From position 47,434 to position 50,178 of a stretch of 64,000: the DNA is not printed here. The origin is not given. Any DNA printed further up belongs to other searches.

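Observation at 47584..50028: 33-CXXCH cytochrome built from 14 tandem doubled-heme modules: a candidate long heme wire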

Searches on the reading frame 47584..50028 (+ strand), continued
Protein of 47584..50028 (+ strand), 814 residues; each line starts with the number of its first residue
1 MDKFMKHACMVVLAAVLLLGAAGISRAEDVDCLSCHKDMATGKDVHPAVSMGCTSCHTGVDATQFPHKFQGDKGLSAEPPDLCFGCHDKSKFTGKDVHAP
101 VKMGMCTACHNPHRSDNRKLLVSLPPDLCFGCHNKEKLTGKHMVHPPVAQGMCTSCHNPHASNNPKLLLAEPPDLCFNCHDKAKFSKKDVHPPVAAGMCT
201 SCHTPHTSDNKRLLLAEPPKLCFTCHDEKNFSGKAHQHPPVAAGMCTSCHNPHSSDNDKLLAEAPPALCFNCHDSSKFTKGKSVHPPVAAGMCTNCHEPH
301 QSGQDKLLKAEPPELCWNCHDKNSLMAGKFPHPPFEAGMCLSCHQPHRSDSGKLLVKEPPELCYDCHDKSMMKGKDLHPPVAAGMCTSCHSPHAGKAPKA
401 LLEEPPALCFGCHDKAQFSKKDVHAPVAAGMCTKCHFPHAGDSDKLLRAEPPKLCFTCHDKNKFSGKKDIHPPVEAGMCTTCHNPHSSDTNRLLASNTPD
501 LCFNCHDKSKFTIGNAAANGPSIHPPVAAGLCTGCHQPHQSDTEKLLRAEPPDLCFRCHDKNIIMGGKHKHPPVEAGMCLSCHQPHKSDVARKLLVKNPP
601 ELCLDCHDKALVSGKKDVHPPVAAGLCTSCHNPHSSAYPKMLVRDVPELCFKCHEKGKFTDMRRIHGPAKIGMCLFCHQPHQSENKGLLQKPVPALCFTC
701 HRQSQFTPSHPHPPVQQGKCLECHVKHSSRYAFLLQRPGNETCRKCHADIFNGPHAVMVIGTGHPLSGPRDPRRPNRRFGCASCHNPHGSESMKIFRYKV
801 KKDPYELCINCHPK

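Call 32: search_protein_families(library=pfam, proteins=[L007:6646-7536:-, L018:4663-5805:-, L014:7507-9942:+, L011:3885-4925:+, L006:17455-18420:+, L014:5921-6865:+, L008:15075-16271:+, L011:8715-9728:+, L017:438-2891:-, L020:12371-13174:+], max_evalue=0.001)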
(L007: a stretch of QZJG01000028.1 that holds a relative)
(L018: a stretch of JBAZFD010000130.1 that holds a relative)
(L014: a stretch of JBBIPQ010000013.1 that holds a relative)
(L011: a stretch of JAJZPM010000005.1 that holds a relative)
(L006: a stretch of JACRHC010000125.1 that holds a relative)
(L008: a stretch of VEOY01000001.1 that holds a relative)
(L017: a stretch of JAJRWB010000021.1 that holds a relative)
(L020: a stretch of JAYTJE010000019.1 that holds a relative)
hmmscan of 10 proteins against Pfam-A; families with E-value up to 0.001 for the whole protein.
L007:6646-7536:- (296 aa): 2 families
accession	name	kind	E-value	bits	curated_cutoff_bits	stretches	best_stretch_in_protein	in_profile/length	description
PF09699.15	Paired_CXXCH_1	-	9.2e-13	48.1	20.6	1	254-288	8-36/41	Doubled CXXCH motif (Paired_CXXCH_1)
PF14522.11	Cytochrome_C7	-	5.1e-05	23.4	24.8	0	252-288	41-66/67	Cytochrome c7 and related cytochrome c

L018:4663-5805:- (380 aa): 4 families
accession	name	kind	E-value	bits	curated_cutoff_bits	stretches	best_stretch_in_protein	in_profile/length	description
PF13145.12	Rotamase_2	-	2e-13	51.7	27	1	193-315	1-120/121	PPIC-type PPIASE domain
PF00639.27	Rotamase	-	1.7e-12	48.6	21.7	1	227-302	21-96/97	PPIC-type PPIASE domain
PF13616.12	Rotamase_3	-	8.4e-10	39.7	22.5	1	233-304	45-115/116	PPIC-type PPIASE domain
PF13624.11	SurA_N_3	-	2.7e-06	27.7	27.2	1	87-174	26-121/162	SurA-like N-terminal domain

L014:7507-9942:+ (811 aa): 18 families
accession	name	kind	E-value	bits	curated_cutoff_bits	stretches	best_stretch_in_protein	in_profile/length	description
PF00515.34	TPR_1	-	7.9e-32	108.2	27.8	2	729-759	4-34/34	Tetratricopeptide repeat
PF07719.23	TPR_2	-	6.9e-29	98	27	2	694-725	3-34/34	Tetratricopeptide repeat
PF13181.12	TPR_8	-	1.3e-24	84.7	25.7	1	729-759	4-34/34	Tetratricopeptide repeat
PF13414.12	TPR_11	-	1.1e-21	76.7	26.8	2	703-740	5-42/42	TPR repeat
PF13424.12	TPR_12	-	2.4e-20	73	30.1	2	556-622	4-77/77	Tetratricopeptide repeat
PF13428.12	TPR_14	-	2e-15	56.2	23.5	0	556-587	2-33/44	Tetratricopeptide repeat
PF13431.12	TPR_17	-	2.2e-15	56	24.4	1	751-779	4-32/34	Tetratricopeptide repeat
PF14559.12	TPR_19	-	5.1e-13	49.6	25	0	740-779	5-44/68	Tetratricopeptide repeat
PF13432.12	TPR_16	-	1.8e-10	41.5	32.7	0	567-617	9-58/65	Tetratricopeptide repeat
PF13374.12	TPR_10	-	4.7e-10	39.6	27.5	0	589-621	1-33/42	Tetratricopeptide repeat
PF13176.12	TPR_7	-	4.9e-10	39.1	27.9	0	730-758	3-33/36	Tetratricopeptide repeat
PF13174.12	TPR_6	-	2.8e-09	37.5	26.3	0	626-655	3-32/33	Tetratricopeptide repeat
PF12895.13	ANAPC3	-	1.5e-08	35.3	27.2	0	706-779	3-75/82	Anaphase-promoting complex, cyclosome, subunit 3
PF25063.1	ARM_TT21_C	-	8.3e-06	26.3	35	0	552-602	126-176/209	Tetratricopeptide repeat protein 21 C-terminal ARM domain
PF23914.1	TPR_CcmH_CycH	-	1.8e-05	25.1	42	0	704-789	62-150/158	Cytochrome c-type biogenesis protein H TPR domain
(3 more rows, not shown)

L011:3885-4925:+ (346 aa): 6 families
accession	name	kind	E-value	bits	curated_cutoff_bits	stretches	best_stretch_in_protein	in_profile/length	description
PF16363.11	GDP_Man_Dehyd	-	1.1e-62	212.9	27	1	10-313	1-331/332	GDP-mannose 4,6 dehydratase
PF01370.27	Epimerase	-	3.9e-57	193.9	20.9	1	10-251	2-240/240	NAD dependent epimerase/dehydratase family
PF01073.25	3Beta_HSD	-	6.8e-21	75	22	1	10-271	1-270/280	3-beta hydroxysteroid dehydrogenase/isomerase family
PF02719.21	Polysacc_synt_2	-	3.1e-13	50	20.2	1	9-273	1-251/293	Polysaccharide biosynthesis protein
PF07993.18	NAD_binding_4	-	1.8e-10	40.8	20.1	1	11-183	1-204/258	Male sterility protein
PF04321.23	RmlD_sub_bind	-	5.1e-07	29.5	27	1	9-271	3-233/287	RmlD substrate binding domain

L006:17455-18420:+ (321 aa): 2 families
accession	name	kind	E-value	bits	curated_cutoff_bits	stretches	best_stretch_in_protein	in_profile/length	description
PF00535.33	Glycos_transf_2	-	6.7e-29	101.4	23.3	1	6-146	1-142/168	Glycosyl transferase family 2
PF10111.15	Glyco_tranf_2_2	-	3.7e-05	23.8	27.3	1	6-96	1-91/276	Glycosyltransferase like family 2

L014:5921-6865:+ (314 aa): 1 family
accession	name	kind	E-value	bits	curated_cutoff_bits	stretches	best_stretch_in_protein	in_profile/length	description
PF00535.33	Glycos_transf_2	-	6.3e-18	65.7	23.3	1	7-169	2-166/168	Glycosyl transferase family 2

L008:15075-16271:+ (398 aa): 5 families
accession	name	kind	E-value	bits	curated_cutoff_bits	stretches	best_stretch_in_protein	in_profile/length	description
PF01041.23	DegT_DnrJ_EryC1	-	9.1e-122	407.2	19.8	1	36-393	5-359/360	DegT/DnrJ/EryC1/StrS aminotransferase family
PF00155.27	Aminotran_1_2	-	4.4e-09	36.4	19.7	1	58-178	45-187/361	Aminotransferase class I and II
PF01053.26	Cys_Met_Meta_PP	-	1.7e-05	24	27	1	54-181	51-178/381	Cys/Met metabolism PLP-dependent enzyme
PF00266.25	Aminotran_5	-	0.00011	21.8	21.5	1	57-183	45-182/371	Aminotransferase class-V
PF01212.27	Beta_elim_lyase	-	0.00012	21.9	27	1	55-179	32-171/288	Beta-eliminating lyase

L011:8715-9728:+ (337 aa): 0 families

L017:438-2891:- (817 aa): 19 families
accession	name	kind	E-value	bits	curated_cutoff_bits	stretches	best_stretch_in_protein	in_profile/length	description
PF13414.12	TPR_11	-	3.4e-29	100.7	26.8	3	566-600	4-38/42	TPR repeat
PF00515.34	TPR_1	-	4.6e-29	99.5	27.8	2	694-725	3-34/34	Tetratricopeptide repeat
PF07719.23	TPR_2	-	4.6e-28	95.4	27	3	694-725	3-34/34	Tetratricopeptide repeat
PF13432.12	TPR_16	-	3.5e-27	94.9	32.7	5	698-759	3-64/65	Tetratricopeptide repeat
PF14559.12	TPR_19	-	3.5e-25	88.5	25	4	739-800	4-65/68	Tetratricopeptide repeat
PF13431.12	TPR_17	-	7e-25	85.6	24.4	0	680-712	1-33/34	Tetratricopeptide repeat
PF13181.12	TPR_8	-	1.5e-22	78.2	25.7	0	726-759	1-34/34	Tetratricopeptide repeat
PF13424.12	TPR_12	-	2e-19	70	30.1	2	694-756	5-75/77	Tetratricopeptide repeat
PF13428.12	TPR_14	-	3.1e-18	64.9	23.5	1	694-732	3-41/44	Tetratricopeptide repeat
PF13374.12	TPR_10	-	7.6e-12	45.3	27.5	0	694-721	4-31/42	Tetratricopeptide repeat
PF13174.12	TPR_6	-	1.8e-10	41.2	26.3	0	694-724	2-32/33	Tetratricopeptide repeat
PF24575.1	TPR_Slam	-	1.1e-09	39.1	35.2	0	666-711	55-100/104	Surface lipoprotein assembly modifier, N-terminal TPR repeats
PF07721.20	TPR_4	-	1.1e-09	38.5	27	0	693-716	2-25/26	Tetratricopeptide repeat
PF13371.12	TPR_9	-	1.1e-08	35.4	35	1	702-760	5-63/73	Tetratricopeptide repeat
PF13176.12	TPR_7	-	1.7e-08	34.3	27.9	0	696-724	3-31/36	Tetratricopeptide repeat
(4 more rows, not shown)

L020:12371-13174:+ (267 aa): 2 families
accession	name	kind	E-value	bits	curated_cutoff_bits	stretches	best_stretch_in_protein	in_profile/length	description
PF14522.11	Cytochrome_C7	-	2.1e-24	85.6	24.8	2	70-134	1-67/67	Cytochrome c7 and related cytochrome c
PF02085.21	Cytochrom_CIII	-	5.5e-09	36.7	22.9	1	64-135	15-84/101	Class III cytochrome C family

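Call 33: predict_structure(alignment_id=A1)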
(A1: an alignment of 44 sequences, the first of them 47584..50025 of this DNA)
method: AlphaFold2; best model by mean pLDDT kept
length: 814 residues; sequences in the alignment: 44
mean_pLDDT: 83.1   pTM: 0.57
mean pLDDT of the five models: 83.1, 81.6, 80.3, 62.3, 51.7
residues with pLDDT >= 90: 353; 70-90: 325; 50-70: 107; < 50: 29
segments of 3 or more residues with pLDDT < 50: 23-27, 64-71, 755-762
pLDDT, mean of each block of 10 residues (from residue 1): 65 73 48 70 86 76 46 72 88 89 91 92 93 92 94 94 94 92 86 90 95 91 87 88 91 92 93 88 93 93 95 93 92 93 95 93 88 89 93 95 92 85 92 93 93 91 92 93 94 92 85 60 85 93 94 86 61 64 85 80 75 77 83 77 82 73 84 87 89 86 68 83 88 85 76 49 52 59 74 59 61 56
secondary structure, 60 per line:
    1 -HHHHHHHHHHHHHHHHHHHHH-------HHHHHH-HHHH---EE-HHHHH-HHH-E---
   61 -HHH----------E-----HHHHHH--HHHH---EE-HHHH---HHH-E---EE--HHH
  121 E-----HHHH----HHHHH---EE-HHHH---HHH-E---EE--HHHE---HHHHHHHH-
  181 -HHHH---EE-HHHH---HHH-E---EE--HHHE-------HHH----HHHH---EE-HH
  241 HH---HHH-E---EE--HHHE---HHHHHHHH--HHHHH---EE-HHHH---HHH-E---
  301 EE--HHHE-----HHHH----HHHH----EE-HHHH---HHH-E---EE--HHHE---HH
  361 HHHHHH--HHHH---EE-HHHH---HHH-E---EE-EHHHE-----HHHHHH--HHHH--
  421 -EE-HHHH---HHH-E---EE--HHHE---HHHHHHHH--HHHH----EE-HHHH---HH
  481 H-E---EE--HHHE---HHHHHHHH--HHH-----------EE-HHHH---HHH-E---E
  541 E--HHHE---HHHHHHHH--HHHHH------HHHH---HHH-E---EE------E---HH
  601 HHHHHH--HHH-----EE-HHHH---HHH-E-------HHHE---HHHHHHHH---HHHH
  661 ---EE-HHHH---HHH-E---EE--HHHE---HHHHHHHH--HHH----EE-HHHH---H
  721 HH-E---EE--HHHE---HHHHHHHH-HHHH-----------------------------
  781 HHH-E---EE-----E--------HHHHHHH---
elements in order (helices of 4 or more, strands of 3 or more residues): H2-22 H30-35 H37-40 H47-51 H81-86 H89-92 H99-102 H127-130 H135-139 H146-149 H172-179 H182-185 H192-195 H229-232 H239-242 H265-272 H275-279 H286-289 H314-317 H322-325 H333-336 H359-366 H369-372 H379-382 H407-412 H415-418 H425-428 H451-458 H461-464 H472-475 H498-505 H525-528 H551-558 H561-565 H572-575 H599-606 H620-623 H646-653 H657-660 H667-670 H693-700 H713-716 H739-746 H748-751 H805-811

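Call 36: fold_search(model_id=the predicted structure, library=pdb)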
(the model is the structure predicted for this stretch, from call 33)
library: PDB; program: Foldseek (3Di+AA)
matches with E <= 10: 2; with E <= 0.001: 1
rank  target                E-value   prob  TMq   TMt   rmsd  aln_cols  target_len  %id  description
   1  6r2q_A                4.7e-08  1.00  0.22  0.61   5.7       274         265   28  Structure of the Mtr complex (released 2020-04-22)
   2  7qpg_R                7.7e+00  0.01  0.08  0.04  13.2       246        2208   11  Human RZZ kinetochore corona complex. (released 2022-03-16)

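Call 38: search_protein_families(library=pfam, proteins=[L016:2755-4503:+, L015:4478-6406:+, L007:8920-10635:-, L021:8282-10180:+, L016:7456-9222:+, L016:6334-7452:+, L016:5537-6328:+, L011:7747-8718:+, L015:12820-15990:+, L004:2000-2722:-], max_evalue=0.01)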
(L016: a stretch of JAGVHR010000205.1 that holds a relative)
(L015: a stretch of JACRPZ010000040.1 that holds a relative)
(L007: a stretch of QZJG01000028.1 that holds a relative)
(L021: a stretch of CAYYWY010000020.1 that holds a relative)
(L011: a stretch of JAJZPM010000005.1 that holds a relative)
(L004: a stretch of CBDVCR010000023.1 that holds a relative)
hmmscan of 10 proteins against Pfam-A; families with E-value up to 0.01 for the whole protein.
L016:2755-4503:+ (582 aa): 0 families

L015:4478-6406:+ (642 aa): 1 family
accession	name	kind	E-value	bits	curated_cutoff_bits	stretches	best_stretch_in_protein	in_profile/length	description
PF21730.2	Vma22_CCDC115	-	0.0038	18.1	28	1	146-237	30-115/143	Vma22/CCDC115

L007:8920-10635:- (571 aa): 0 families

L021:8282-10180:+ (632 aa): 0 families

L016:7456-9222:+ (588 aa): 4 families
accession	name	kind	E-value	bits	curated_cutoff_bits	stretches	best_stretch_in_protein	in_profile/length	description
PF12974.12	Phosphonate-bd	-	1.9e-129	430.6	27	2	56-297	1-242/242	ABC transporter, phosphonate, periplasmic substrate-binding protein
PF09084.16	NMT1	-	7.5e-09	36.2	20.5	2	82-230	19-161/216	NMT1/THI5 like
PF16868.10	NMT1_3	-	8.6e-05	22.7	27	0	142-217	94-166/289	NMT1-like family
PF12727.12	PBP_like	-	0.0014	18.3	27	1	443-505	106-169/193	PBP superfamily domain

L016:6334-7452:+ (372 aa): 6 families
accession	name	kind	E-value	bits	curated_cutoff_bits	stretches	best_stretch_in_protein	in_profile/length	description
PF09699.15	Paired_CXXCH_1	-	2.1e-22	79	20.6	4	42-73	8-39/41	Doubled CXXCH motif (Paired_CXXCH_1)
PF14522.11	Cytochrome_C7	-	1.4e-11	44.5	24.8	3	128-178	13-53/67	Cytochrome c7 and related cytochrome c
PF14537.11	Cytochrom_c3_2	-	6.1e-09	36.7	25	1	41-83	7-46/79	Cytochrome c3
PF22113.1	Mtrc-MtrF_II-IV_dom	-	1.9e-08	34.4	30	1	129-304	7-167/176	Outer membrane cytochrome MtrC/MtrF-like, domains II/IV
PF13435.11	Cytochrome_C554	-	0.0031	18.8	20.8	1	223-300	1-83/84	Cytochrome c554 and c-prime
PF22678.1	Cytochrom_c_NrfB-like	-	0.005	17.7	27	0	224-306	1-71/89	Cytochrome c-type protein NrfB-like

L016:5537-6328:+ (263 aa): 2 families
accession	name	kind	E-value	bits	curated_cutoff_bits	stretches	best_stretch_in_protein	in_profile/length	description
PF09699.15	Paired_CXXCH_1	-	2.1e-09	37.3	20.6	1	214-254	8-38/41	Doubled CXXCH motif (Paired_CXXCH_1)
PF14522.11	Cytochrome_C7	-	0.0013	19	24.8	0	211-252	40-66/67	Cytochrome c7 and related cytochrome c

L011:7747-8718:+ (323 aa): 18 families
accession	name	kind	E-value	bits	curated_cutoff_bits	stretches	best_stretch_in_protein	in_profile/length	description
PF13414.12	TPR_11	-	1.3e-25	89.2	26.8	3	226-266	1-41/42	TPR repeat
PF00515.34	TPR_1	-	8.4e-22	76.5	27.8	2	221-252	3-34/34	Tetratricopeptide repeat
PF07719.23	TPR_2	-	2.2e-20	71.5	27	2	220-251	2-33/34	Tetratricopeptide repeat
PF13431.12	TPR_17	-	2.7e-20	71.3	24.4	1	241-273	1-33/34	Tetratricopeptide repeat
PF13181.12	TPR_8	-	1e-17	63.2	25.7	2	220-251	2-33/34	Tetratricopeptide repeat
PF14559.12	TPR_19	-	1.8e-14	54.2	25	2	232-280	4-52/68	Tetratricopeptide repeat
PF13432.12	TPR_16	-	2.1e-13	50.9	32.7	3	191-250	3-62/65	Tetratricopeptide repeat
PF13424.12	TPR_12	-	9.3e-11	42.2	30.1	1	199-249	24-75/77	Tetratricopeptide repeat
PF13428.12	TPR_14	-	2.4e-10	40.5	23.5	1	222-261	4-43/44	Tetratricopeptide repeat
PF23914.1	TPR_CcmH_CycH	-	9.1e-07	29.3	42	1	215-266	46-97/158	Cytochrome c-type biogenesis protein H TPR domain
PF02259.29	FAT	-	2.8e-06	27.3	24.2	1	230-263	260-293/343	FAT domain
PF13371.12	TPR_9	-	1.4e-05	25.4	35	1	132-182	10-60/73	Tetratricopeptide repeat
PF13176.12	TPR_7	-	5.3e-05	23.4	27.9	0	223-250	3-30/36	Tetratricopeptide repeat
PF12895.13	ANAPC3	-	0.0013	19.4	27.2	0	164-244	2-81/82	Anaphase-promoting complex, cyclosome, subunit 3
PF13374.12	TPR_10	-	0.0014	19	27.5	1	220-248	3-31/42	Tetratricopeptide repeat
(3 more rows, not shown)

L015:12820-15990:+ (1056 aa): 17 families
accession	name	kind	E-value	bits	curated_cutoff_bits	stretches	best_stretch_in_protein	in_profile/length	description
PF13620.12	CarboxypepD_reg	-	1.5e-41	141.1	32.3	5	327-404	1-81/82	Carboxypeptidase regulatory-like domain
PF09430.16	EMC7_beta-sandw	-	7.8e-22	78.2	26.6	1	435-486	16-67/122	ER membrane protein complex subunit 7, beta-sandwich domain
PF17210.9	SdrD_B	-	1.3e-21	77.3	29.7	4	415-477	19-78/112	SdrD B-like domain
PF01436.27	NHL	-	1.4e-19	69.5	20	2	200-228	1-28/28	NHL repeat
PF13715.12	CarbopepD_reg_2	-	1.7e-18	66.9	32.2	3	328-384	1-57/88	CarboxypepD_reg-like domain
PF17802.7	SpaA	-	3e-15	56.6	23.1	3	337-393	13-77/91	Prealbumin-like fold domain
PF14686.12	fn3_3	-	2.4e-11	43.7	24.4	1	354-391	28-66/75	Polysaccharide lyase family 4, domain II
PF17170.10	DUF5128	-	9.1e-11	41.9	22.9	1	158-236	49-126/321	6-bladed beta-propeller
PF23194.1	NOMO_5th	-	1.1e-09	39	27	0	518-571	30-89/89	NOMO fifth transthyretin-like domain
PF13517.12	FG-GAP_3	-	1.8e-06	28.9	26.9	1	789-851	1-60/61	FG-GAP-like repeat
PF22902.2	NOMO1-like_9th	-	2.8e-06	27.4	27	0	522-559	29-69/75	BOS complex subunit NOMO1-like, beta sandwich domain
PF22898.2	NOMO1-like_1st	-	3.3e-05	24.3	27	0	597-643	22-69/85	BOS complex subunit NOMO1-like, first beta sandwich domain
PF01839.29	FG-GAP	-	8.1e-05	22.8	22.1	1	834-854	2-22/37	FG-GAP repeat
PF08308.17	PEGA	-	0.00011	22.5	20.8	0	696-726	28-56/71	PEGA domain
PF24421.1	Ig_J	-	0.00055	20.4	29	0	434-463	53-81/104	Tip attachment protein J, Ig-like domain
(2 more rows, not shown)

L004:2000-2722:- (240 aa): 1 family
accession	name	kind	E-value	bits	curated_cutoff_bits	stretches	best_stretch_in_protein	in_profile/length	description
PF03922.20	OmpW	-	0.0034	17.8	24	1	150-240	97-195/195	OmpW family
